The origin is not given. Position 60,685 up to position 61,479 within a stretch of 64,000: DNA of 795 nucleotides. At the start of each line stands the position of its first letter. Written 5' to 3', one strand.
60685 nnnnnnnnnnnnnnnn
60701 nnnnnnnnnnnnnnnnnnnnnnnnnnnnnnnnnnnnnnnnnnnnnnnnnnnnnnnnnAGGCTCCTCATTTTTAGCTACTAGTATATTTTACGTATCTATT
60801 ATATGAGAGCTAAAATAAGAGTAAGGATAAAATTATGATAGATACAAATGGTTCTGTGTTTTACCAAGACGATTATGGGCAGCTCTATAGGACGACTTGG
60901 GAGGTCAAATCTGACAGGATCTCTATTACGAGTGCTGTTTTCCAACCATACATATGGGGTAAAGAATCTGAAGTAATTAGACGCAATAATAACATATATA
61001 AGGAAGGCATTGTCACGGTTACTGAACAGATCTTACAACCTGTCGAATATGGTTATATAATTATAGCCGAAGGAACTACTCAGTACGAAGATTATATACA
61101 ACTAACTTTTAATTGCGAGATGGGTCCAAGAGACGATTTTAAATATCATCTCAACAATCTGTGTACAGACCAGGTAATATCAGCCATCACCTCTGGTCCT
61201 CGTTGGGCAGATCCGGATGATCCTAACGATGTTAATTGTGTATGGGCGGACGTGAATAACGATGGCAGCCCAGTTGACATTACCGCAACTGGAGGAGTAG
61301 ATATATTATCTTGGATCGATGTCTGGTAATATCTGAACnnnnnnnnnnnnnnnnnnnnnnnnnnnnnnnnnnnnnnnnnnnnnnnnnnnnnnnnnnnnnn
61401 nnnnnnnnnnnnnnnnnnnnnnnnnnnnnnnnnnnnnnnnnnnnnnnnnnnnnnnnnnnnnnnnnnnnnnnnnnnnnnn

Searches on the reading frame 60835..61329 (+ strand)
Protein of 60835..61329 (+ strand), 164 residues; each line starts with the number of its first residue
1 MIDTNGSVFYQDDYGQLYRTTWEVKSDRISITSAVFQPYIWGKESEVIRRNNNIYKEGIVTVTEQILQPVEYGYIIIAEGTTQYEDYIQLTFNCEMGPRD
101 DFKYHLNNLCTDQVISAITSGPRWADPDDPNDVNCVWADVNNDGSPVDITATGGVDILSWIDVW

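Call 3: search_protein_families(library=pfam, proteins=[window:60835-61329:+], max_evalue=1)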
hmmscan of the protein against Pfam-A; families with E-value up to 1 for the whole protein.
window:60835-61329:+ (164 aa): 1 family
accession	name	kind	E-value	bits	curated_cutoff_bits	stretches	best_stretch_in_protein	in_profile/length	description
PF22481.1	DUF6985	-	0.014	16.4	24.5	1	26-95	55-122/148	Domain of unknown function (DUF6985)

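Call 4: search_protein_families(library=phrogs, proteins=[window:60835-61329:+], max_evalue=0.1)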
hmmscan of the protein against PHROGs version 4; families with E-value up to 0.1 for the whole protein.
window:60835-61329:+ (164 aa): 0 families

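Call 87: search_protein_families(library=ncbifam, proteins=[window:60835-61329:+], max_evalue=0.01)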
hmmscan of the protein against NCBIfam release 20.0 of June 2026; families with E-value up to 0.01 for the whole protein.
window:60835-61329:+ (164 aa): 0 families

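Call 88: search_protein_families(library=padloc, proteins=[window:60835-61329:+], max_evalue=0.01)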
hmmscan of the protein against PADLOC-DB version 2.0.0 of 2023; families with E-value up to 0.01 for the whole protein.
window:60835-61329:+ (164 aa): 0 families
